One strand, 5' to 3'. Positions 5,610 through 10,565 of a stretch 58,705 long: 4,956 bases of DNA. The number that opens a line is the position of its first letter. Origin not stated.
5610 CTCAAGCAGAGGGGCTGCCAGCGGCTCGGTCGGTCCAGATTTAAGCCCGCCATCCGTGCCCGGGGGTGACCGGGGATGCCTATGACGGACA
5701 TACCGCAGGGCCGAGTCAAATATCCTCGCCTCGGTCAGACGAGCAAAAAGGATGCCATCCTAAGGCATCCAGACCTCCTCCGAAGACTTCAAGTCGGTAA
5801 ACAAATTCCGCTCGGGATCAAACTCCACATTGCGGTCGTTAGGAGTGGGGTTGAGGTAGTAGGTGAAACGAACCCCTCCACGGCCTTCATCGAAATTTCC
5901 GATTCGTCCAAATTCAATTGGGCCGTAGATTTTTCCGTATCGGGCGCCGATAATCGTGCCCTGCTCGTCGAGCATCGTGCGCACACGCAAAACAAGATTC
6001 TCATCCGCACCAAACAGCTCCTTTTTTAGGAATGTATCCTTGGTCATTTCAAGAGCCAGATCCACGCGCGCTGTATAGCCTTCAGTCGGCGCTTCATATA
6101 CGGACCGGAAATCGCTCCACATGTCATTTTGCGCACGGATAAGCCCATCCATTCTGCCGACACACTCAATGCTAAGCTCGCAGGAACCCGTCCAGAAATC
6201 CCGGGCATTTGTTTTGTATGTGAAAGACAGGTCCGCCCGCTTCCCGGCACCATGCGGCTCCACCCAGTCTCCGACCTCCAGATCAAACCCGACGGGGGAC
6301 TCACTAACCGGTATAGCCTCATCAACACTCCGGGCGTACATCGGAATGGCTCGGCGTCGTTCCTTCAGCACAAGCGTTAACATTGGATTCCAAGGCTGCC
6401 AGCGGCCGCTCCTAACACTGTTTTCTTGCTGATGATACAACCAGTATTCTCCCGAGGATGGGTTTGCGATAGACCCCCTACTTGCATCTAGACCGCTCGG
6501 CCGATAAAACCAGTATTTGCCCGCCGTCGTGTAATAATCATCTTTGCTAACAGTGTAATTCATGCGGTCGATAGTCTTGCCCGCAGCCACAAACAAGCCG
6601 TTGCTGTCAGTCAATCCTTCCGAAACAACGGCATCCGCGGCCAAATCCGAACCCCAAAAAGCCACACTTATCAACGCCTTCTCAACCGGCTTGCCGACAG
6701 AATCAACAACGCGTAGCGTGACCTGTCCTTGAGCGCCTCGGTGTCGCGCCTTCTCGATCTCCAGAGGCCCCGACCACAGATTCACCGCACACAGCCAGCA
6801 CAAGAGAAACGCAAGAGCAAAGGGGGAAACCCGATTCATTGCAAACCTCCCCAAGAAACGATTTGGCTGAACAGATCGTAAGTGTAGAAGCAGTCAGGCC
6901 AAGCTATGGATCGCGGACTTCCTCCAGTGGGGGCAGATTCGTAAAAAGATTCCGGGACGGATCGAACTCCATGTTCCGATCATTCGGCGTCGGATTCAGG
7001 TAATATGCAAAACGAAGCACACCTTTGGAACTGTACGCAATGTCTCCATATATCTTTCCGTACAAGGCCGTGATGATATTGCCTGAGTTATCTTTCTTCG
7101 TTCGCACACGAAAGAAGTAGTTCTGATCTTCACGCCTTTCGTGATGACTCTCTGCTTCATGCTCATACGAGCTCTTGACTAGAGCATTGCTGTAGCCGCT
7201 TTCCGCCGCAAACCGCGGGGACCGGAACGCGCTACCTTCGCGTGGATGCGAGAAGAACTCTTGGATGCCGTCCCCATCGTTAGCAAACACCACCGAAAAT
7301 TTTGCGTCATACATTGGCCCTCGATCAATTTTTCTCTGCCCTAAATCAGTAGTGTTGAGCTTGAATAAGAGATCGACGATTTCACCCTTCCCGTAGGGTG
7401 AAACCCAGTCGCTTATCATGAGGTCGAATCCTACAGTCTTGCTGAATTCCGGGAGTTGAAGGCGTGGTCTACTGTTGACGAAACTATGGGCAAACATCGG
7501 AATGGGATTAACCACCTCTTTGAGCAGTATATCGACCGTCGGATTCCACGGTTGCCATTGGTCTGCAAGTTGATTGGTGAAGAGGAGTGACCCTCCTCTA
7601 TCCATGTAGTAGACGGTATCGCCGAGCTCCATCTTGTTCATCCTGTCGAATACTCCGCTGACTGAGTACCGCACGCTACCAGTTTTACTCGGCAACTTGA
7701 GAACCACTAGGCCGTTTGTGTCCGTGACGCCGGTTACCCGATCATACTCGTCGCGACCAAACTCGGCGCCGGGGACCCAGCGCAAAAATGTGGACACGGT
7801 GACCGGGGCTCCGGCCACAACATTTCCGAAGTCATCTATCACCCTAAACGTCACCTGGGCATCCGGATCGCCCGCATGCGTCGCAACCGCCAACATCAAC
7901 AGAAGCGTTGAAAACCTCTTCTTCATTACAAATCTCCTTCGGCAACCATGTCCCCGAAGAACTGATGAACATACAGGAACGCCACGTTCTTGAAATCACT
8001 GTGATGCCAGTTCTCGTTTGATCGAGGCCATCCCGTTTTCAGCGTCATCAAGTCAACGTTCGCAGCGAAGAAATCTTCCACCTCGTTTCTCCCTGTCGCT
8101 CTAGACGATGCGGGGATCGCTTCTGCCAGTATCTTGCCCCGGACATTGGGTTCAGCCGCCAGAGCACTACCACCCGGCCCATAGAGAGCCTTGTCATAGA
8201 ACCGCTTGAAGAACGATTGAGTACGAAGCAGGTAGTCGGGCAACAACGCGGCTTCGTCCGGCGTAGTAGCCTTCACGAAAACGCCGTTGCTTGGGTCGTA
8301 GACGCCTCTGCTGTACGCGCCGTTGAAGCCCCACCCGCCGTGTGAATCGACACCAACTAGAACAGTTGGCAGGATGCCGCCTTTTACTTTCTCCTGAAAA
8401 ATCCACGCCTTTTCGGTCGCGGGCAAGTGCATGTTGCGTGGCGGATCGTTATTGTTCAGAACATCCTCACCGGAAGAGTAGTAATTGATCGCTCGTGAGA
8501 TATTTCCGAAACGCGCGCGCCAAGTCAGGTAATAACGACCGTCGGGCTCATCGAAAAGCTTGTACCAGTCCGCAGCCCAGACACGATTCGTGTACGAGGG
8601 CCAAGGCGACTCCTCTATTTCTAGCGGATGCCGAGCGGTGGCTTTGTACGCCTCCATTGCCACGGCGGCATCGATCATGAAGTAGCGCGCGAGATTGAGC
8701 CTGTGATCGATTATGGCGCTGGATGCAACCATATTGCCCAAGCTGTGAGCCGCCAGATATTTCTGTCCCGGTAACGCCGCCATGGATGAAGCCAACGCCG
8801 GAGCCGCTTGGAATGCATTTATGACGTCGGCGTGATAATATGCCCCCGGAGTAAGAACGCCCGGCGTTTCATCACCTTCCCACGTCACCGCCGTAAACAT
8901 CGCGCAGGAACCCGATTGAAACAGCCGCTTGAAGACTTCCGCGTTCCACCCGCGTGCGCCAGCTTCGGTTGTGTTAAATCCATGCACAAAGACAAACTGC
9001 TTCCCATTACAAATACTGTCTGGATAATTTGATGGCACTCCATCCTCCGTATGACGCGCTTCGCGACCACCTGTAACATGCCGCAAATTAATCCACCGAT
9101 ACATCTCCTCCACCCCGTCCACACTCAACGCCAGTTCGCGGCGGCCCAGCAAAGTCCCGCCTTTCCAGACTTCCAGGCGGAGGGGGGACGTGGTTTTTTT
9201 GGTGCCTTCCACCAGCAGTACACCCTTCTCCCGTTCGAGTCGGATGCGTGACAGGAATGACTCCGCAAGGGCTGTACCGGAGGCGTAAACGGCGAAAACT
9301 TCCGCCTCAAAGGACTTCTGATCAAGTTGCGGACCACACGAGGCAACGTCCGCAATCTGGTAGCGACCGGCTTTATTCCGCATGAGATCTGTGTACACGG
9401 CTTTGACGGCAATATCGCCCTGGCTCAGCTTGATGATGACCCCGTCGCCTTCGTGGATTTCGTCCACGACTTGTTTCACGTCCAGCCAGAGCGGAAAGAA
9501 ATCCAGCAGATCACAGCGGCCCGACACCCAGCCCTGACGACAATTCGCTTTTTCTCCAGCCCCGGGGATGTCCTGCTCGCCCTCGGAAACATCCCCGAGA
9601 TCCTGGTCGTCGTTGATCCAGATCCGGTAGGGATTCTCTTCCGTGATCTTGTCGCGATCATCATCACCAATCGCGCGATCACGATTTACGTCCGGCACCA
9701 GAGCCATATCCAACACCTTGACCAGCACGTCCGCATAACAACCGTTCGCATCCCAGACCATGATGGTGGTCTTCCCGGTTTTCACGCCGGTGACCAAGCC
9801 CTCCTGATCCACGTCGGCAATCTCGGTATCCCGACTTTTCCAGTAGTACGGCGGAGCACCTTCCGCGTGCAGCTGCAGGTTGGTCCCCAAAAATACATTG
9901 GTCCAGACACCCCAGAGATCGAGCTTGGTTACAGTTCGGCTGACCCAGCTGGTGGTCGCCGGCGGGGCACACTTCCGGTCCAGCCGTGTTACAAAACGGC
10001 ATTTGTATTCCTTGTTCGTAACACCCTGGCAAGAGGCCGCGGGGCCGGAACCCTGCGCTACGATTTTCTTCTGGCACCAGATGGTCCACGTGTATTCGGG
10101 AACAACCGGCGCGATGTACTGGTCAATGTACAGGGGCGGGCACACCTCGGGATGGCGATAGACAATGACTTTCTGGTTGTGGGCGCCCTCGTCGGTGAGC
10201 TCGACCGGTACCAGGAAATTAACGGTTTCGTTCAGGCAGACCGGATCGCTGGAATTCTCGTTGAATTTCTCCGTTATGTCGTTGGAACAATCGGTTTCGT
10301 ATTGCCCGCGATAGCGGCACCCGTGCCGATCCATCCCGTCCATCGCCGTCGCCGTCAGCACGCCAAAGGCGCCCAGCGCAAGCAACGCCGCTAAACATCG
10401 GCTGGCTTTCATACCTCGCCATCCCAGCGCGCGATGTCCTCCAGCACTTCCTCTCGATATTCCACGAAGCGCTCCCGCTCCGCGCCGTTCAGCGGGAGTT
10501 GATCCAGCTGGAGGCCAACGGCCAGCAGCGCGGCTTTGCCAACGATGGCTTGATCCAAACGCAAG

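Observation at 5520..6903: Each downstream paralog is preceded by a fossil of the hydrolase gene's 3' end, including the stop/start overlap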

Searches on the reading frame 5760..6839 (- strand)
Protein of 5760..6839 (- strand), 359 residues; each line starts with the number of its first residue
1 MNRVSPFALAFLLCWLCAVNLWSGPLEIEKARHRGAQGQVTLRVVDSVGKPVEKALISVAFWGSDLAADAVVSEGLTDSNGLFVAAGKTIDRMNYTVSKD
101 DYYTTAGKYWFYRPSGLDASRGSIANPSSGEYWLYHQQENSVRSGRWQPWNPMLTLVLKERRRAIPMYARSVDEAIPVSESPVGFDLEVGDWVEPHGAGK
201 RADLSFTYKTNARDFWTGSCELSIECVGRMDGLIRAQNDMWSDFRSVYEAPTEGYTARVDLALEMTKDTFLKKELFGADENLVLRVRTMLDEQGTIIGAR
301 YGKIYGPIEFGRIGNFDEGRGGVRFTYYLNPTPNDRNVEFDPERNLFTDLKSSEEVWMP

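Call 8: search_protein_families(library=pfam, proteins=[window:5760-6839:-], max_evalue=0.1)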
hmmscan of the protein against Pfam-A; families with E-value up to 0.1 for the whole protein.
window:5760-6839:- (359 aa): 3 families
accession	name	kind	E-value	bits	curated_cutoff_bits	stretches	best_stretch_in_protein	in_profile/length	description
PF13620.12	CarboxypepD_reg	-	0.00043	21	32.3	1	40-106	2-63/82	Carboxypeptidase regulatory-like domain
PF16857.10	RNA_pol_inhib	-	0.037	14.4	27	1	155-181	6-32/47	RNA polymerase inhibitor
PF02369.22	Big_1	-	0.089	13.4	34.9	0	38-97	19-76/93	Bacterial Ig-like domain (group 1)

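Call 9: search_protein_families(library=ncbifam, proteins=[window:5760-6839:-], max_evalue=0.1)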
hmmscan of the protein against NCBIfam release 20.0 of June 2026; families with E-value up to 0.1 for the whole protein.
window:5760-6839:- (359 aa): 0 families

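Call 49: list_cluster_members(proteins=[P0001, P0086, window:5763-6839:-, window:4528-5523:-])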
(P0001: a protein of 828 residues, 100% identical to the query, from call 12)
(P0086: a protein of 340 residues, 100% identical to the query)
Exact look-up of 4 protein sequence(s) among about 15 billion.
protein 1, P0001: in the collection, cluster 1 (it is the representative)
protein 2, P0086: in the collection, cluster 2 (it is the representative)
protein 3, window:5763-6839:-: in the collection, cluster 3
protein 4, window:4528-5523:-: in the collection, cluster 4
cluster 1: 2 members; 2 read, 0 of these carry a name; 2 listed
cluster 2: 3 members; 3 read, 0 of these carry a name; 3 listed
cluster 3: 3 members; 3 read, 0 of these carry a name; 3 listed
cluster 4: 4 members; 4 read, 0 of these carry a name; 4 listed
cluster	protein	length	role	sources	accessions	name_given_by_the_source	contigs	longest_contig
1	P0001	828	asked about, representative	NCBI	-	-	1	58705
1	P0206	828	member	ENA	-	-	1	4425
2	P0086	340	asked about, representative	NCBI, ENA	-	-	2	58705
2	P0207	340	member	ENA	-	-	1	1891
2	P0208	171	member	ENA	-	-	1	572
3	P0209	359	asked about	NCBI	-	-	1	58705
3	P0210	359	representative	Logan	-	-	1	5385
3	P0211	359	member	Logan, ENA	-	-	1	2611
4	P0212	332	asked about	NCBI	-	-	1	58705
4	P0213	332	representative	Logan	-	-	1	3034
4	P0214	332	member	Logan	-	-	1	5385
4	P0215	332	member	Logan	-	-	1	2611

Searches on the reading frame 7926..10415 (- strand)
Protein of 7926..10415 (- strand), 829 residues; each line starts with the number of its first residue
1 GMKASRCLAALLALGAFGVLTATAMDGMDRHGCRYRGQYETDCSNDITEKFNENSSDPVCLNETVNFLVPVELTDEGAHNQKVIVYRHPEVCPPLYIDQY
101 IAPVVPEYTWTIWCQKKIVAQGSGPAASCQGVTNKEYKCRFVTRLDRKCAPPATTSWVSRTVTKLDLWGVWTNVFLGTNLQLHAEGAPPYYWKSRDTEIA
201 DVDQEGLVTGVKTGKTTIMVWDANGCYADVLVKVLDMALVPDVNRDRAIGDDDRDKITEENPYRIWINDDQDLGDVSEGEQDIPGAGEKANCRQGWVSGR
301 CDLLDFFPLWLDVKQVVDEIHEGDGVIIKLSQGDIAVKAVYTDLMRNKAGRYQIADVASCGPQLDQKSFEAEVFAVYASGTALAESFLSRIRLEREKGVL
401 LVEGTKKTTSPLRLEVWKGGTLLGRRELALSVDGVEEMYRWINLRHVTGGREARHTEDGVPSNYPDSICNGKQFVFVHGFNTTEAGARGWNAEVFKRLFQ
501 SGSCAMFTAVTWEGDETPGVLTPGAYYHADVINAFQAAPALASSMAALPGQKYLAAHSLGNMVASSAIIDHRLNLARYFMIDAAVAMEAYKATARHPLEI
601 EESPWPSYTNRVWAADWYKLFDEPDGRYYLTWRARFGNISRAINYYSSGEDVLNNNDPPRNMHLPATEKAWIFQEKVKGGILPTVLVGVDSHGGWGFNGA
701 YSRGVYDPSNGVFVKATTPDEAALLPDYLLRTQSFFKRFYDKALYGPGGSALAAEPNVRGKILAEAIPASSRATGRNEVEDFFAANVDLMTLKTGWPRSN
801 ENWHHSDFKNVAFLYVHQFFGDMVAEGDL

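Call 8: search_protein_families(library=pfam, proteins=[window:7926-10415:-], max_evalue=0.1)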
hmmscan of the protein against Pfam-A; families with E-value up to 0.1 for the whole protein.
window:7926-10415:- (829 aa): 3 families
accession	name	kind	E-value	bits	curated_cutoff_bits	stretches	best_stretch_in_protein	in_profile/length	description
PF02368.24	Big_2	-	4.9e-07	30.1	22.8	1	192-222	38-68/79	Bacterial Ig-like domain (group 2)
PF12697.13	Abhydrolase_6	-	1.6e-05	26.1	26.3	1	474-647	1-155/217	Alpha/beta hydrolase family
PF13629.12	T2SS-T3SS_pil_N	-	0.0014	18.8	23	1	204-234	40-71/72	Pilus formation protein N terminal region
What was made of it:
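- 7926..10412 (-): Hydrolase gene, 828 aa. Order of parts: Sec-type signal peptide (judged by eye from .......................), Ig-like Big_2 region, conserved pre-toxin region, junction motif, alpha/beta-hydrolase C-terminal domain. Pfam Big_2 and Abhydrolase_6 (call 8).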

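Call 9: search_protein_families(library=ncbifam, proteins=[window:7926-10415:-], max_evalue=0.1)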
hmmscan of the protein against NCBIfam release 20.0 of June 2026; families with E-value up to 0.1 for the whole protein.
window:7926-10415:- (829 aa): 2 families
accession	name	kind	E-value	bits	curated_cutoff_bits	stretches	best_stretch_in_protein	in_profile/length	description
NF033627.3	intimin_all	equivalog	0.0032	15.3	1400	1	178-242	779-845/939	intimin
NF004850.0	PRK06201.1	subfamily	0.04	13.4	231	1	312-381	70-137/222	hypothetical protein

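Call 12: find_homologous_proteins(query=window:7926-10415:-, max_evalue=0.00001)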
Query window:7926-10415:- (829 aa): 85 proteins with E <= 0.00001 among 8000 candidates.
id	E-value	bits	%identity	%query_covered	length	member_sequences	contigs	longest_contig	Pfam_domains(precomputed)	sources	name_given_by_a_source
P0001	0.0e+0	1961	100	100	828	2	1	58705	PF12697.14,PF02368.25,PF26918.1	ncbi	-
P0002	0.0e+0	1150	61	98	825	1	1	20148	PF12697.14,PF02368.25,PF26918.1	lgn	-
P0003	0.0e+0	1094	60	100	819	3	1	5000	PF02368.25,PF26918.1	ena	-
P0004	2.5e-254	864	63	72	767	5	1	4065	PF12697.14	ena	-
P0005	6.4e-241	820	49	96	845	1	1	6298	PF12697.14,PF02368.25,PF26918.1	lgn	-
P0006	2.9e-238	811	59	75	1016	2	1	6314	-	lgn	-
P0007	2.4e-216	739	61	65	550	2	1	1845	-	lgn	-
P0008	6.7e-213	727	55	72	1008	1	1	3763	PF18884.6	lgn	-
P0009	4.9e-207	708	54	72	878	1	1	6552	-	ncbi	-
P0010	4.7e-203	695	55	72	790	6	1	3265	PF12697.14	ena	-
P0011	1.4e-199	683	55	75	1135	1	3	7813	-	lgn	-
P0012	5.1e-190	652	50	77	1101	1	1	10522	-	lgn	-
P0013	1.1e-186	641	52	76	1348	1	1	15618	PF09136.17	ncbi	-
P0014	5.1e-179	615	48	72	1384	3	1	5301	PF00932.26,PF18884.6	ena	-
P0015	3.7e-175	602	49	73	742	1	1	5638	-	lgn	-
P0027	1.4e-150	521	46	73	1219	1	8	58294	-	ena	-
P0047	2.3e-95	338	36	73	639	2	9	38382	-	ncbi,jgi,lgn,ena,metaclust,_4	jgi:hypothetical protein|metaclust:\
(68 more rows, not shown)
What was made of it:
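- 7926..10412 (-): 85 homologues share the C-terminal ~600 aa behind variable N-termini (call 12).
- On Polymorphic toxin system (architecture class): Homologues have variable N-termini (call 12).
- N-terminal Ig-like, TSP3 and LTD domains are typical of surface enzymes (calls 8, 12).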

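Call 14: find_encoding_contigs(protein=P0002, flank=10000, max_places=3)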
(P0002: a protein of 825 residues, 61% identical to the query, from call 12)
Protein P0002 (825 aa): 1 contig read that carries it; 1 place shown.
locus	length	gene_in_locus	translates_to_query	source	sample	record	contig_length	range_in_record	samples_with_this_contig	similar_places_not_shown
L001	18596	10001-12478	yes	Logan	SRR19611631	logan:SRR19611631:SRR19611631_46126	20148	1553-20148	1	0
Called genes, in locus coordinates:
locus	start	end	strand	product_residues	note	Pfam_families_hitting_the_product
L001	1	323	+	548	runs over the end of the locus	PF01257:2Fe-2S_thioredx, PF01512:Complex1_51K, PF10531:SLBB (weak), PF10589:NADH_4Fe-4S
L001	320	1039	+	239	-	PF13510:Fer2_4, PF00111:Fer2, PF10588:NADH-G_4Fe-4S_3, PF13183:Fer4_8 (weak), PF22117:Fer4_Nqo3, PF12838:Fer4_7, PF13187:Fer4_9 (weak), PF00037:Fer4 (weak), +6 more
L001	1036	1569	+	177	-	PF01058:Oxidored_q6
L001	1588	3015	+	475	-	PF27537:HoxH, PF00374:NiFeSe_Hases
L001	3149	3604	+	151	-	-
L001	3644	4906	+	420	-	PF00657:Lipase_GDSL, PF13472:Lipase_GDSL_2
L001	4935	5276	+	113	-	PF01155:HypA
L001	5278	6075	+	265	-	PF02492:cobW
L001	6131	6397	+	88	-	-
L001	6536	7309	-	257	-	PF01048:PNP_UDP_1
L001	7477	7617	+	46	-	-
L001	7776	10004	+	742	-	PF13428:TPR_14 (faint), PF14559:TPR_19 (faint), PF07719:TPR_2 (faint), PF13181:TPR_8 (faint), PF00515:TPR_1 (faint)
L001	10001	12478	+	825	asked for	PF02368:Big_2 (weak), PF26918:Ig_Eae (faint), PF12697:Abhydrolase_6 (weak)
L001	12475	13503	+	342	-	-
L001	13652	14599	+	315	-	PF01797:Y1_Tnp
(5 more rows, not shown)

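Call 19: find_encoding_contigs(protein=P0003, flank=10000, max_places=3)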
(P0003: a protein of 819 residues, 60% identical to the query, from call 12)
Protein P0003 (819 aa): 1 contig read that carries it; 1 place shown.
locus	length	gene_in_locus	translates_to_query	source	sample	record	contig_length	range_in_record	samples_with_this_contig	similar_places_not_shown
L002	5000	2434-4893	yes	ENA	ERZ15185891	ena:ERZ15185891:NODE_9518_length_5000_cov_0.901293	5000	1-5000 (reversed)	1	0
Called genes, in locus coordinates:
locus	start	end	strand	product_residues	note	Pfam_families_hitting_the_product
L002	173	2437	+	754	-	PF13428:TPR_14 (faint), PF14559:TPR_19 (faint), PF13432:TPR_16 (weak)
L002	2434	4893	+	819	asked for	PF26918:Ig_Eae (weak), PF02368:Big_2 (weak)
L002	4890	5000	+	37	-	?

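Call 20: find_encoding_contigs(protein=P0047, flank=10000, max_places=4)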
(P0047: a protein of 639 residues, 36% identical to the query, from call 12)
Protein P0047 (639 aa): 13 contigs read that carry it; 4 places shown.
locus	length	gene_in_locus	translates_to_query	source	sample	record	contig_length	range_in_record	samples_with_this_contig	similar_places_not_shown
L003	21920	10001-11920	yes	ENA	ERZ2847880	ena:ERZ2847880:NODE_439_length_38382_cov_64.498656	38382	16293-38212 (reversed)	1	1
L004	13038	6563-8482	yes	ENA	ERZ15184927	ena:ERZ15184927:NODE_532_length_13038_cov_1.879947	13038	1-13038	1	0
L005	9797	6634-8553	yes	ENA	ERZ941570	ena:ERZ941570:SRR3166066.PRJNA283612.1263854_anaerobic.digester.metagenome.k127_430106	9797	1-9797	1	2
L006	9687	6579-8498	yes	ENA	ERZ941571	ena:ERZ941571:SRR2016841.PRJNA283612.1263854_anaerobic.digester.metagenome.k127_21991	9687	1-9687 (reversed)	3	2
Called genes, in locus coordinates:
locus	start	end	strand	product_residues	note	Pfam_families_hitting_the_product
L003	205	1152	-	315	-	PF14133:DUF4300 (weak)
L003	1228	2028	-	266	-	PF04402:SIMPL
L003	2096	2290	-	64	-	-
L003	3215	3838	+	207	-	-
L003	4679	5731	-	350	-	PF01548:DEDD_Tnp_IS110, PF02371:Transposase_20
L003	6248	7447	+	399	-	-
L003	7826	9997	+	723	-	PF18884:TSP3_bac (weak), PF00932:LTD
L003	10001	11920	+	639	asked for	-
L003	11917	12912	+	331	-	-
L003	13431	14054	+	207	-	-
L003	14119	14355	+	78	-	-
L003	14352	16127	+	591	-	PF00239:Resolvase, PF07508:Recombinase, PF13408:Zn_ribbon_recom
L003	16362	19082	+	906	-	PF00690:Cation_ATPase_N, PF00122:E1-E2_ATPase, PF13246:Cation_ATPase, PF00702:Hydrolase, PF00689:Cation_ATPase_C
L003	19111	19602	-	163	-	PF13279:4HBT_2 (weak), PF03061:4HBT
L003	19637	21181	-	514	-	PF01580:FtsK_SpoIIIE (faint), PF00005:ABC_tran, PF02463:SMC_N (faint), PF13191:AAA_16 (faint), PF13401:AAA_22 (faint), PF13304:AAA_21 (weak), PF00005:ABC_tran, PF13304:AAA_21, +4 more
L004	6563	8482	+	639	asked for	-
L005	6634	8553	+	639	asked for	-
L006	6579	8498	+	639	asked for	-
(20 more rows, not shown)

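Call 30: search_solved_structures(query=window:7926-10415:-, max_evalue=1)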
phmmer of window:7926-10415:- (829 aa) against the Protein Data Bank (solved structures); distinct sequences matched with E-value up to 1: 2.
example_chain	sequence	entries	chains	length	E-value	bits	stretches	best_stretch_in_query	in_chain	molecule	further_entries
7quz_AAA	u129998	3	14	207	0.25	12.3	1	172-229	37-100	Beta-1,3-glucanase bglH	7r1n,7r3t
1eth_A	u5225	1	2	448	0.54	11.2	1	473-567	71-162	TRIACYLGLYCEROL ACYL-HYDROLASE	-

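Call 47: find_encoding_contigs(protein=P0027, flank=10000, max_places=2)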
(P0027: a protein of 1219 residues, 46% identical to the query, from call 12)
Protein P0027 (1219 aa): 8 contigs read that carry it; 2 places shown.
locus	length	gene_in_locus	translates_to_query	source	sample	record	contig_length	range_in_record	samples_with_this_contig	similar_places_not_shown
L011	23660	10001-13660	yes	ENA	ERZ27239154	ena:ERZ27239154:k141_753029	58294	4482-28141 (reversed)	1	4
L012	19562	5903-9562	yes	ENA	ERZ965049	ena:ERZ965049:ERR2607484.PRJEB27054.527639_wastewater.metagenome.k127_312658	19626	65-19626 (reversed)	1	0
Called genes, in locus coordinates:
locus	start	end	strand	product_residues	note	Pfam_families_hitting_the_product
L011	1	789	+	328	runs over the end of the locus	PF01522:Polysacc_deac_1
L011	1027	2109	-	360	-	PF00266:Aminotran_5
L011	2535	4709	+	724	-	PF12437:GSIII_N, PF00120:Gln-synt_C, PF18318:Gln-synt_C-ter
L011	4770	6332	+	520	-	PF01590:GAF, PF13185:GAF_2, PF00158:Sigma54_activat, PF14532:Sigma54_activ_2, PF07728:AAA_5 (weak), PF25601:AAA_lid_14, PF02954:HTH_8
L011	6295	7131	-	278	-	PF01048:PNP_UDP_1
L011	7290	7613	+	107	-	-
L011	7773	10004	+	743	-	PF13428:TPR_14 (faint), PF13176:TPR_7 (faint)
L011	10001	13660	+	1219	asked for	-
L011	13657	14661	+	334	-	-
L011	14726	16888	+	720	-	PF05990:DUF900 (weak)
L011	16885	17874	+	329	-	-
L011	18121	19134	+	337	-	PF13620:CarboxypepD_reg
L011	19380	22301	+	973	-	-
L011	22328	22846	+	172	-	PF01844:HNH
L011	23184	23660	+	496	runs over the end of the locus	PF00909:Ammonium_transp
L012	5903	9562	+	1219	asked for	-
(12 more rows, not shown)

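Call 51: find_encoding_contigs(protein=P0210, flank=6000, max_places=3)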
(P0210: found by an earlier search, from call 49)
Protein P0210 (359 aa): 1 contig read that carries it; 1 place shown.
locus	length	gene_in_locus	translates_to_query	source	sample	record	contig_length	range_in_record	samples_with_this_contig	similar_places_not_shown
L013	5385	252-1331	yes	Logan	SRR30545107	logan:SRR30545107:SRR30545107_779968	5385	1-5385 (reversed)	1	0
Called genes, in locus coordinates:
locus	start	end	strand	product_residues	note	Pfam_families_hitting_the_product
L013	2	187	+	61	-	?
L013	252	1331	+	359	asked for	-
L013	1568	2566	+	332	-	-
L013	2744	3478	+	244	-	PF00440:TetR_N, PF17939:TetR_C_30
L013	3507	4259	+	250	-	PF25919:BSH_CusB (faint), PF25917:BSH_RND, PF25973:BSH_CzcB, PF25954:Beta-barrel_RND_2 (weak)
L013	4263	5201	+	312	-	PF00005:ABC_tran, PF13304:AAA_21 (faint)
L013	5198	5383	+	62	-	?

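Call 79: find_encoding_contigs(protein=P0001, flank=1000, max_places=2)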
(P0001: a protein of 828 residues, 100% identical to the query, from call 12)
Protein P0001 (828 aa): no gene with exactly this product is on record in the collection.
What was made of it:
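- Tried and rejected: Source record look-up for the window's hydrolase: not on record (call 79).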

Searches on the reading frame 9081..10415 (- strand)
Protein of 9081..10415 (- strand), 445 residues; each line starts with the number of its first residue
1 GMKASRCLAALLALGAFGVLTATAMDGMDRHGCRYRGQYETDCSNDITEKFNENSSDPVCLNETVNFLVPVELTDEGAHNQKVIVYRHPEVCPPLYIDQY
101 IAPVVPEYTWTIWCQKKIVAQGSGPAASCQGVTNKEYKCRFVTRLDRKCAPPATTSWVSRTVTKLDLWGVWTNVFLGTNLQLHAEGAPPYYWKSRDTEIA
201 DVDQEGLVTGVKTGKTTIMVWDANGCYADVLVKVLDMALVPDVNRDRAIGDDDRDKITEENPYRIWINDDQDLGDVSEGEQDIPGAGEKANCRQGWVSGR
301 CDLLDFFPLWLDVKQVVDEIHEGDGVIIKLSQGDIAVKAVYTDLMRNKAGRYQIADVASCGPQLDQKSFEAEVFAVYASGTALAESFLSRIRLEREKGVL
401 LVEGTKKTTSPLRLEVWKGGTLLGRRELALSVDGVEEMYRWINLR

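Call 68: search_protein_families(library=pfam, proteins=[window:9081-10415:-], max_evalue=1)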
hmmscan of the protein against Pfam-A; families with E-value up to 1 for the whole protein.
window:9081-10415:- (445 aa): 3 families
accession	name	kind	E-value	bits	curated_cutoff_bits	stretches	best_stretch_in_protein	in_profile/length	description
PF02368.24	Big_2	-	2.1e-07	31.2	22.8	1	192-223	38-69/79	Bacterial Ig-like domain (group 2)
PF13629.12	T2SS-T3SS_pil_N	-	0.00064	19.8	23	1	204-234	40-71/72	Pilus formation protein N terminal region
PF21461.3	HL_N-beta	-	0.17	12.1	27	1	190-224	14-47/57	Hyaluronate lyase, N-terminal beta-sheet domain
